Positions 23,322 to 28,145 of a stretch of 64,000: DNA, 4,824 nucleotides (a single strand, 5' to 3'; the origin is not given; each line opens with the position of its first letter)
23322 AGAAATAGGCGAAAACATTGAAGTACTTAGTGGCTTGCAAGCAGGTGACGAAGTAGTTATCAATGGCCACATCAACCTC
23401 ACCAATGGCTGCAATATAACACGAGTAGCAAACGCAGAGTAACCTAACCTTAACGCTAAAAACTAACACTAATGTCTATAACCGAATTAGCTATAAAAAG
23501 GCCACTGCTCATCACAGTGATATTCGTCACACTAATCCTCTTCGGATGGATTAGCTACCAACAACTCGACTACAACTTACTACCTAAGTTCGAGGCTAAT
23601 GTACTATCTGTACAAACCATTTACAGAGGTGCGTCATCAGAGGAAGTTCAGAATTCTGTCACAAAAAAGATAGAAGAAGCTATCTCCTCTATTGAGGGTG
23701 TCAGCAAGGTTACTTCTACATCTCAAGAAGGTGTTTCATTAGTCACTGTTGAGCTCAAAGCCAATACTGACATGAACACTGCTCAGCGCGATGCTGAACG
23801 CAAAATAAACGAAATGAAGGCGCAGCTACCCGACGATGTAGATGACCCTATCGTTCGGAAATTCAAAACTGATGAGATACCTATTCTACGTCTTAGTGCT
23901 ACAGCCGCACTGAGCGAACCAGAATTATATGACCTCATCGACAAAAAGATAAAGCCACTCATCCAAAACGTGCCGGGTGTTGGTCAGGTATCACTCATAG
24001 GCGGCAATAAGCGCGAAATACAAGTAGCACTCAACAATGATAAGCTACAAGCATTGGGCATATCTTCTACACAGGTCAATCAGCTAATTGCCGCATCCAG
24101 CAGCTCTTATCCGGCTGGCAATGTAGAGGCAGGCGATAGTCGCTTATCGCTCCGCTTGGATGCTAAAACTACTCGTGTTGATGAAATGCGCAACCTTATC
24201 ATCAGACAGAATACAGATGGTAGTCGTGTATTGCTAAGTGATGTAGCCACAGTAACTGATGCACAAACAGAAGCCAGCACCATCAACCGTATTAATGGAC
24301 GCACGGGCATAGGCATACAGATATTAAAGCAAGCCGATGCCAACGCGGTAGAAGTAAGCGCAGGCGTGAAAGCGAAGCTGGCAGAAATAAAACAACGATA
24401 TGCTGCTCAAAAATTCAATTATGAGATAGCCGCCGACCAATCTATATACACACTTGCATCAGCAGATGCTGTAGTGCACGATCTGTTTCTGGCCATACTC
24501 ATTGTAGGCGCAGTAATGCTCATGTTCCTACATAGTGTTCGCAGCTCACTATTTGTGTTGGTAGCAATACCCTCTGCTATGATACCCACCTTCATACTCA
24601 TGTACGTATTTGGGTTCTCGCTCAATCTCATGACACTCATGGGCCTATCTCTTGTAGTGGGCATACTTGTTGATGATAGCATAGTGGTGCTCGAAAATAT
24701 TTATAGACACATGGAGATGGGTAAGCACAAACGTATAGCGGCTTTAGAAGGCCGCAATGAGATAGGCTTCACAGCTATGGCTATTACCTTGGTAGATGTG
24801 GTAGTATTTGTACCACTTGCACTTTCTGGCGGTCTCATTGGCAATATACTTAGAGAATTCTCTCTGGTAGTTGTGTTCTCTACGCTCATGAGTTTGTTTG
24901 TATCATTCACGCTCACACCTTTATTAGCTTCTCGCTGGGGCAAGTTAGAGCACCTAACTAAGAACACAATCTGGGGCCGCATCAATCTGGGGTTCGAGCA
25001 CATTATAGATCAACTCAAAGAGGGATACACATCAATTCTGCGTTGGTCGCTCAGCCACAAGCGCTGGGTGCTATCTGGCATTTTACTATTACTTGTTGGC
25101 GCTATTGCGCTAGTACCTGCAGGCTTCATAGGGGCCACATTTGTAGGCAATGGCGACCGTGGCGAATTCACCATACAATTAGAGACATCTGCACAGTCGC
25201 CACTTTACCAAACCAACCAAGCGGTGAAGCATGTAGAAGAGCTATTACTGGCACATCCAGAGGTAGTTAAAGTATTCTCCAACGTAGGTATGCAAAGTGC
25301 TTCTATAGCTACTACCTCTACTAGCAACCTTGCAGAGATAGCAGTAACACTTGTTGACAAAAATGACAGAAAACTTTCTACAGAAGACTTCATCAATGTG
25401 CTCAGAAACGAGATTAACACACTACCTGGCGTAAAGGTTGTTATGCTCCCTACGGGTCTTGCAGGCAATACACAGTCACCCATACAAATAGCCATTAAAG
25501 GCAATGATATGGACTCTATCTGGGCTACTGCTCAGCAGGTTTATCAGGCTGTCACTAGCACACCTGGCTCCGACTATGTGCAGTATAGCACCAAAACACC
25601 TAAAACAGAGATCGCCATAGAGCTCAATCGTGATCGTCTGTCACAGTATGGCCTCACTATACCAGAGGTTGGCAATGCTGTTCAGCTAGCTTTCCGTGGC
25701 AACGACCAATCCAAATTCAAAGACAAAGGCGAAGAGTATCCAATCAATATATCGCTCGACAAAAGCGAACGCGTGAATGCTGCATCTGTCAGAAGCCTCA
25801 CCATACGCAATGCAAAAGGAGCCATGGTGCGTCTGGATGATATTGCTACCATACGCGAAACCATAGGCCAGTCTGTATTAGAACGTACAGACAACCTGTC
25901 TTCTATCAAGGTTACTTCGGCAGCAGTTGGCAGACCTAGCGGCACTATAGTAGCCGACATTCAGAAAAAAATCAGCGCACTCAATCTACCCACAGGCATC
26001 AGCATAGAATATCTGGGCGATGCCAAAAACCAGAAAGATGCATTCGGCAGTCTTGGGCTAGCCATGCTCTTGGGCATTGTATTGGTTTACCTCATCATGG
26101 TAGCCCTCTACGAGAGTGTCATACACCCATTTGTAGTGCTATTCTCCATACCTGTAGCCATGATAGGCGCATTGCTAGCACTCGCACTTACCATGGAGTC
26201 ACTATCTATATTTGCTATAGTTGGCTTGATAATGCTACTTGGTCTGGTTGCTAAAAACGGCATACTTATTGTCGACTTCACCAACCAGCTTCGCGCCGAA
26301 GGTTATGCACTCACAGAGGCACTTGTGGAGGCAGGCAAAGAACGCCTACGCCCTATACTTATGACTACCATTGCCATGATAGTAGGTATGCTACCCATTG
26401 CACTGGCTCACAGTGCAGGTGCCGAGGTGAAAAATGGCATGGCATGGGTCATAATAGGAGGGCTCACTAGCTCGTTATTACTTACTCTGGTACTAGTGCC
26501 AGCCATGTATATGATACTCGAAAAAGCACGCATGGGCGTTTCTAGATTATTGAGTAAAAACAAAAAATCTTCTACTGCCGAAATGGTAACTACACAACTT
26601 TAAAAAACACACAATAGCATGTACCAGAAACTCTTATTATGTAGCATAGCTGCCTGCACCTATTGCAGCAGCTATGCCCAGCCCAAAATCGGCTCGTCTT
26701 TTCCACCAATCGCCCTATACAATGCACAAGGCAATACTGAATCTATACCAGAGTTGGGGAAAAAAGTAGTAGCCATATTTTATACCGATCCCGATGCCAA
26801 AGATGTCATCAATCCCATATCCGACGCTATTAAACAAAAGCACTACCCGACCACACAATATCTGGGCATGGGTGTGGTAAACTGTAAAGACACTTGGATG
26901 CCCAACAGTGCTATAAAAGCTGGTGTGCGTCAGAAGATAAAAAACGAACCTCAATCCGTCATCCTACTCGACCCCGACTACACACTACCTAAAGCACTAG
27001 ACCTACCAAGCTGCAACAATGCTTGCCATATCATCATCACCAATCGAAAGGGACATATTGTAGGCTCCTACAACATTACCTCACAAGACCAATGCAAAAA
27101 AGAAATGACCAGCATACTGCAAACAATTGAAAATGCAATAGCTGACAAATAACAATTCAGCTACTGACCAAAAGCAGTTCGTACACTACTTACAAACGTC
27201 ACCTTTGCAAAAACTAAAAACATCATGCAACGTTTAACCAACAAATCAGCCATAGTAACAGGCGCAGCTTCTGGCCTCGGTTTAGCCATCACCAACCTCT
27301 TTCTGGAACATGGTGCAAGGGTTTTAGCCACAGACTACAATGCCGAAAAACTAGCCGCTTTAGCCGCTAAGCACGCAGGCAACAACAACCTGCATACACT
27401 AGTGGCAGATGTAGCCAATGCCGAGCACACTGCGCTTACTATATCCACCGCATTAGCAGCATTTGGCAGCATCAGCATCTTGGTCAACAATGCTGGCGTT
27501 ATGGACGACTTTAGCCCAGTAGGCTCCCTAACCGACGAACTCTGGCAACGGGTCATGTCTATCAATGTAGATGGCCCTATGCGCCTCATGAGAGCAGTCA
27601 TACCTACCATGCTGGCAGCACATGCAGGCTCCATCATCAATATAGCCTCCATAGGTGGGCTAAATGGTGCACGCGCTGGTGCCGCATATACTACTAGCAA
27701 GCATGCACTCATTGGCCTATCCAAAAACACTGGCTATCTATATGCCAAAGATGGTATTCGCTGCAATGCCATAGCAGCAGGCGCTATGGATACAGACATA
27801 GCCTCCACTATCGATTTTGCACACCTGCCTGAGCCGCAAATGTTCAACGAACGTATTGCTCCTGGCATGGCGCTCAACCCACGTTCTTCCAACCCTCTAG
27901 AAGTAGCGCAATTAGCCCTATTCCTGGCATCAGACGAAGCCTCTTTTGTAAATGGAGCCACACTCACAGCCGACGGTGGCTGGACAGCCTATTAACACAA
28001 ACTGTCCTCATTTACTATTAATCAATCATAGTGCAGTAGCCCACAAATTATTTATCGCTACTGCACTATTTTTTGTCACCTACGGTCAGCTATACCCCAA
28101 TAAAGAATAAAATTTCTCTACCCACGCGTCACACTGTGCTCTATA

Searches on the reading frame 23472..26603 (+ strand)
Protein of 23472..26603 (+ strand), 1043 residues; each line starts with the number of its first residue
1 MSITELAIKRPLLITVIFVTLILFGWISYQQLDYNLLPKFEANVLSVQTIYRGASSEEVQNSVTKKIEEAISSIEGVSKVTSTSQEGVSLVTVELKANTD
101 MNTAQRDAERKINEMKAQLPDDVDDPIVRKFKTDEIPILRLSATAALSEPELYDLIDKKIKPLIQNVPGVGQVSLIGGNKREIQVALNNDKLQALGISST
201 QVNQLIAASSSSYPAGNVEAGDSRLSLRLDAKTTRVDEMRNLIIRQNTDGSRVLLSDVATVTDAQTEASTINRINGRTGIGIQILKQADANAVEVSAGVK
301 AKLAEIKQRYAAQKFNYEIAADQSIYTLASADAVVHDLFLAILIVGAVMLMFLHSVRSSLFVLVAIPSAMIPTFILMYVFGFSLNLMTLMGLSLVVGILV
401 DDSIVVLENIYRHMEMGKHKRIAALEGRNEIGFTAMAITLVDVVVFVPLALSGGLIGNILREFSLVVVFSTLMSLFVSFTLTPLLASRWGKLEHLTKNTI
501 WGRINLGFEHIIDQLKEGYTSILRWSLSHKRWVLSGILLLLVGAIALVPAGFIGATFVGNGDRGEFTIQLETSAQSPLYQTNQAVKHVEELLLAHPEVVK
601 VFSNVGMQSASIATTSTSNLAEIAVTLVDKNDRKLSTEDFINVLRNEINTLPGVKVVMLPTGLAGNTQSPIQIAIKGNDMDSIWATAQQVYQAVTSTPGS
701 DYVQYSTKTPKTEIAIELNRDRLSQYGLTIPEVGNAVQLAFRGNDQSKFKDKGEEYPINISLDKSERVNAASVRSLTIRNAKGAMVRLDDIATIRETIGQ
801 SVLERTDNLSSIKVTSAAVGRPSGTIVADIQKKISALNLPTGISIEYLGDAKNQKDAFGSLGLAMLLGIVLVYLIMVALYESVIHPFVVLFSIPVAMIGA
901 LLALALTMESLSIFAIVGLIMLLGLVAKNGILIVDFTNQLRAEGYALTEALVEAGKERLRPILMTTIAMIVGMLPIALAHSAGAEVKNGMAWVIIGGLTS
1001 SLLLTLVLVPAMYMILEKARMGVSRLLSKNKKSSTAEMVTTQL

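Call 11: search_protein_families(library=pfam, proteins=[window:23472-26603:+])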
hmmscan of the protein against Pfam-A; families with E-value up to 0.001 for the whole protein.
window:23472-26603:+ (1043 aa): 1 family
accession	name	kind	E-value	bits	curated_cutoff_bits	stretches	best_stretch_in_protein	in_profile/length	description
PF00873.25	ACR_tran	-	1.5e-262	874.2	28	1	4-1016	2-1020/1021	AcrB/AcrD/AcrF family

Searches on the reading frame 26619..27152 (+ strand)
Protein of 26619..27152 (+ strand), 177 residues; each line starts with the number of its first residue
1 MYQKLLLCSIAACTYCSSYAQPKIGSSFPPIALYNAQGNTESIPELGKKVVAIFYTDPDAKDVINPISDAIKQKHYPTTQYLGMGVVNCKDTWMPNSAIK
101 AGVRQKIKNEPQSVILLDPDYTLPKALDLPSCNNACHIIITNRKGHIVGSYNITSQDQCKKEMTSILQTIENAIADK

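Call 11: search_protein_families(library=pfam, proteins=[window:26619-27152:+])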
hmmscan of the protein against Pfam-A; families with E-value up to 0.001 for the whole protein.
window:26619-27152:+ (177 aa): 1 family
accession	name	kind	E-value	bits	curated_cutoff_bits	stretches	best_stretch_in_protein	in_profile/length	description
PF09695.16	YtfJ_HI0045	-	8.9e-07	29.2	24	1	57-148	48-138/160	Bacterial protein of unknown function (YtfJ_HI0045)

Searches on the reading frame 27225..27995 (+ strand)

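Call 11: search_protein_families(library=pfam, proteins=[window:27225-27995:+])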
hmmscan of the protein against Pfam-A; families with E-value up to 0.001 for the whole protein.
window:27225-27995:+ (256 aa): 3 families
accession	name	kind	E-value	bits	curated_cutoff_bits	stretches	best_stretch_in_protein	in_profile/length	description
PF13561.12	adh_short_C2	-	7.8e-55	186.5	27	1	13-254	1-236/236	Enoyl-(Acyl carrier protein) reductase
PF00106.31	adh_short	-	6.3e-50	169.8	26.6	1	7-195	1-189/195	short chain dehydrogenase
PF08659.16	KR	-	1.9e-12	47.9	22.6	1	10-162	4-156/180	KR domain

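Call 86: search_protein_families(library=padloc, proteins=[L081:2714-3826:+, L081:3823-4251:+, L083:4413-5636:+, L083:5633-6082:+, L083:6079-7989:+, L084:3480-5435:+, L084:6710-8014:+], max_evalue=0.00001)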
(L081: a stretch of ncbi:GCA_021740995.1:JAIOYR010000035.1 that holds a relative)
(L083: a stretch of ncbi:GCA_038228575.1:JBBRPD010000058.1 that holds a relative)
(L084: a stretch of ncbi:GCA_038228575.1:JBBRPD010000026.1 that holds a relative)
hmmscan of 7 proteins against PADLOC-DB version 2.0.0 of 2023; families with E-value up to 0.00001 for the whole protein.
L081:2714-3826:+ (370 aa): 60 families (the best 25 are shown)
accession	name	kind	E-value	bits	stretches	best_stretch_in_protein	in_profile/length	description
PDLC04710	PDC-M56A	-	1.5e-127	423.7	1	1-367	1-377/382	-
PDLC02979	AriA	-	6.5e-23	80.1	2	181-274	288-372/373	-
PDLC03878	NsnB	-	6.2e-20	70.2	1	1-303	2-308/345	-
PDLC02358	Old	-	5.6e-19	66.3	1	233-282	287-336/578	Old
PDLC02980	AriA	-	1.1e-17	63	1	182-276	220-304/304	-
PDLC04178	HEC-01A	-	4.1e-17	60.3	2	226-276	283-332/399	-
PDLC04175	HEC-01A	-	1.1e-16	58.9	1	230-276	268-313/363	-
PDLC04177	HEC-01A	-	7.2e-15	52.9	1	141-275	214-340/393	-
PDLC04562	PDC-M29A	-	2e-14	51.6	1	1-119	1-131/410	-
PDLC02915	ATPase-Toprim_I-B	-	1.2e-13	48.7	1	229-275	254-299/623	-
PDLC04033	PD-T4-4_A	-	1.8e-13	48.5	1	233-276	328-371/460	-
PDLC04213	HEC-02A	-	3.3e-13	47.9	1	2-299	4-295/337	-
PDLC04214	HEC-02A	-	4.2e-13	47.3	1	2-271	3-278/338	-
PDLC04179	HEC-01A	-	8.1e-13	46.3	1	232-276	361-406/459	-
PDLC00299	PtuA1|PtuA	-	2.5e-11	41.3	1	163-275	306-421/535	AAA ATPase domain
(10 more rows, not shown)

L081:3823-4251:+ (142 aa): 1 family
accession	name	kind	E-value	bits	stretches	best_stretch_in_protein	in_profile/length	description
PDLC04711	PDC-M56B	-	2e-42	142.7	1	2-136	7-144/151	-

L083:4413-5636:+ (407 aa): 1 family
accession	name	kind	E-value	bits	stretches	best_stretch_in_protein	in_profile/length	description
PDLC03848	LmuA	-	1.3e-42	145.5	1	6-402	3-367/373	-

L083:5633-6082:+ (149 aa): 1 family
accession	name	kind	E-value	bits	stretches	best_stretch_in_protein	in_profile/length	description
PDLC03870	LmuC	-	2.5e-07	29.5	1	20-148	25-162/163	-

L083:6079-7989:+ (636 aa): 3 families
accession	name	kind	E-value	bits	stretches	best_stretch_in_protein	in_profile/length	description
PDLC03859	LmuB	-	5.6e-87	291.4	1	1-619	1-605/611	-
PDLC03863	LmuB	-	1.2e-16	58.5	1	1-600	1-582/610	-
PDLC03862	LmuB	-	2.2e-11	40.9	1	21-395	23-396/643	-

L084:3480-5435:+ (651 aa): 1 family
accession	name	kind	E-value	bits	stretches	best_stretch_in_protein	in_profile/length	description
PDLC03485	REase_II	-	1e-07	28.8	1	25-117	29-115/611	Type II restriction enzyme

L084:6710-8014:+ (434 aa): 0 families
